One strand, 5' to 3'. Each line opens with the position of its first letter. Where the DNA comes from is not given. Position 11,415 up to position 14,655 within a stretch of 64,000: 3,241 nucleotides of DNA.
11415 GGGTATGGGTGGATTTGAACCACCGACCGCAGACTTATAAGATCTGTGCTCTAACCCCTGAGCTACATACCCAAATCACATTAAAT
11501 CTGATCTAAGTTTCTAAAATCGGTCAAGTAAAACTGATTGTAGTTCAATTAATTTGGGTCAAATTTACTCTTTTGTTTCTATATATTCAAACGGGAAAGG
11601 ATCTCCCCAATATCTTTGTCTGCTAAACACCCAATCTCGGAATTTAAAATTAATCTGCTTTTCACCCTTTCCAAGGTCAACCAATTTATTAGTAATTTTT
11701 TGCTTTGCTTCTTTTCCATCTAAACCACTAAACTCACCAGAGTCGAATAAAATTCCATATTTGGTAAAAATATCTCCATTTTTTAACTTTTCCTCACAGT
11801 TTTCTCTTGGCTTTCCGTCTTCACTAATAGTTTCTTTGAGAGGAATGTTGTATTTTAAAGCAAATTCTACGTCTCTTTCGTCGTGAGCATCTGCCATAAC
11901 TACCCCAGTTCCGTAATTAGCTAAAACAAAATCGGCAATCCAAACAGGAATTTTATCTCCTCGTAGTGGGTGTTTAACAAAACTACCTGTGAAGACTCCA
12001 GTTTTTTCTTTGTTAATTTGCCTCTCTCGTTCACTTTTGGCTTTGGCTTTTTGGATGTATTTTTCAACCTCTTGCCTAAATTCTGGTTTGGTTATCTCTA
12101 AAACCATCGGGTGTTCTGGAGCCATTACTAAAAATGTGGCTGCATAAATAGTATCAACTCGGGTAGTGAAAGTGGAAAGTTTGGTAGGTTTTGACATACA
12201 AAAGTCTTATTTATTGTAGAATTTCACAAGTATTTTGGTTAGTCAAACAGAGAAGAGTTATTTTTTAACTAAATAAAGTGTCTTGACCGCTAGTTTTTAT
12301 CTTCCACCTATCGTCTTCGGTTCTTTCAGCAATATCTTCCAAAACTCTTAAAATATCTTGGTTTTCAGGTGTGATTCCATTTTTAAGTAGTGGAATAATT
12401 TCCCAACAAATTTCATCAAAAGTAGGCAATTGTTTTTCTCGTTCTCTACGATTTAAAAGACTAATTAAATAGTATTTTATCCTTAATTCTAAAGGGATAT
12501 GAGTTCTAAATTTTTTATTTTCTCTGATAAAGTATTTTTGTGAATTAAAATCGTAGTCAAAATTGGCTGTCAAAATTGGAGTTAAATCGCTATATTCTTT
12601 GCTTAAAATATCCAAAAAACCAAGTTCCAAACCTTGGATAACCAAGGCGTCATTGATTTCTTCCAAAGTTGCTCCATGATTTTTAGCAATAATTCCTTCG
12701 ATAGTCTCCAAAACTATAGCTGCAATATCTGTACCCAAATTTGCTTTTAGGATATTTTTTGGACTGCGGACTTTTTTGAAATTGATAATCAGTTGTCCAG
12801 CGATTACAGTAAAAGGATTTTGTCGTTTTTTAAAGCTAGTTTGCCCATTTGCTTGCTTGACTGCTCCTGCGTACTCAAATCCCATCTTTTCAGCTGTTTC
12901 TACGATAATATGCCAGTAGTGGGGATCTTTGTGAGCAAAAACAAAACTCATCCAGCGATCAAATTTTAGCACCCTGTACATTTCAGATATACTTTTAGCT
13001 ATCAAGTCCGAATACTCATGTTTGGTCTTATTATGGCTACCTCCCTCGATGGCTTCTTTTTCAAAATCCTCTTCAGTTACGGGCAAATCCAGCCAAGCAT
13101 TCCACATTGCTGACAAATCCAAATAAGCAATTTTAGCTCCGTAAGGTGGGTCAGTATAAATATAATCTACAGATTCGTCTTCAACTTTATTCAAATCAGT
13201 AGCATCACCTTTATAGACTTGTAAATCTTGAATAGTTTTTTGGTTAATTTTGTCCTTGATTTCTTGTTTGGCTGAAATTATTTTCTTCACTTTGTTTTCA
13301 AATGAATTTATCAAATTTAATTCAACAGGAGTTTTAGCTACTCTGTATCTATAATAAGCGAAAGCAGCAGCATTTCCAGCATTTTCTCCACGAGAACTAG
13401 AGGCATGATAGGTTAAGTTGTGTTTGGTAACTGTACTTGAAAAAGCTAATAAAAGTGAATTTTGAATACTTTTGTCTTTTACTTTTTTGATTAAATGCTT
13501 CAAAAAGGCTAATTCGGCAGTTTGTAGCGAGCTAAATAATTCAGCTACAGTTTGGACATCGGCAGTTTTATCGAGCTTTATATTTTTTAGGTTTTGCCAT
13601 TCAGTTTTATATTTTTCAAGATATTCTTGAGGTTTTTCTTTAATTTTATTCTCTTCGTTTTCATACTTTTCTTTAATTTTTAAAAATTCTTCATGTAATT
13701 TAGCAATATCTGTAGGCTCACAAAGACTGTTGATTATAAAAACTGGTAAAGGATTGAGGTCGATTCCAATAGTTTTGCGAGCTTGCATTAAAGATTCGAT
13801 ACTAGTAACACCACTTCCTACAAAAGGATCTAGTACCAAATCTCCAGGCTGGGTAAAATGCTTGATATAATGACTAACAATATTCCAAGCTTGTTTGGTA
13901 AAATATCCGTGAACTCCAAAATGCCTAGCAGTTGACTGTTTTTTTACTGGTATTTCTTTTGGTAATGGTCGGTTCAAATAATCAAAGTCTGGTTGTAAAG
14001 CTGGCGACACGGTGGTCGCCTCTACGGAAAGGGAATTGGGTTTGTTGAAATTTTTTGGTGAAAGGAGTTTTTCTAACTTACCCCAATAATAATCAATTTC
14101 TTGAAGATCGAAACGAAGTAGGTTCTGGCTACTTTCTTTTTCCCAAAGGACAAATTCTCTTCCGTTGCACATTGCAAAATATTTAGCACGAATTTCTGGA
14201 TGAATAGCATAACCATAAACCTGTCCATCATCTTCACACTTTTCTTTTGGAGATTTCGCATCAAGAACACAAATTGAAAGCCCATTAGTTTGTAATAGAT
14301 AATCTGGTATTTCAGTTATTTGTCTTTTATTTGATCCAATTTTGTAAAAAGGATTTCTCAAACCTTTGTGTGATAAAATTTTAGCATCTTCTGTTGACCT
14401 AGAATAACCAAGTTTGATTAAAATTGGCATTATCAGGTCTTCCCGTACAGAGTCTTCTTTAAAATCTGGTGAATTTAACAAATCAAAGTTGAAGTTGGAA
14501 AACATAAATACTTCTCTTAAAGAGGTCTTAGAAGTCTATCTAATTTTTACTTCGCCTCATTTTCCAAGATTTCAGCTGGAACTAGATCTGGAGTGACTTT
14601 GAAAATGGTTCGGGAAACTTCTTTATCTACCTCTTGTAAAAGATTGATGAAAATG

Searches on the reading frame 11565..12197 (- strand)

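Call 37: search_protein_families(library=pfam, proteins=[window:11565-12197:-], max_evalue=0.0001)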
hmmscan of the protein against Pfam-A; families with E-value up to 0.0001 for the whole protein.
window:11565-12197:- (210 aa): 1 family
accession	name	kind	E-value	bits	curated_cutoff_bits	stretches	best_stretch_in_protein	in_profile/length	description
PF13603.12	tRNA-synt_1_2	-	5.3e-51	173.2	25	1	5-172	21-184/185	Leucyl-tRNA synthetase, editing domain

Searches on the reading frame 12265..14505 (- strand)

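Call 37: search_protein_families(library=pfam, proteins=[window:12265-14505:-], max_evalue=0.0001)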
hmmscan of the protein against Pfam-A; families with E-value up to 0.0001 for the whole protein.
window:12265-14505:- (746 aa): 4 families
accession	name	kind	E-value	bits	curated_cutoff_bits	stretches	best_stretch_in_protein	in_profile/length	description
PF01555.25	N6_N4_Mtase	-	1.6e-17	64.6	26.7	1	189-252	154-213/221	DNA methylase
PF02086.21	MethyltransfD12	-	2.7e-07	31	22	1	210-457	9-187/253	D12 class N6 adenine-specific DNA methyltransferase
PF01170.24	UPF0020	-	6.2e-07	29.7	22.3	0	425-459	101-135/197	RMKL-like, methyltransferase domain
PF03602.21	Cons_hypoth95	-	2.1e-05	24.7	24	0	413-460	77-128/182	Conserved hypothetical protein 95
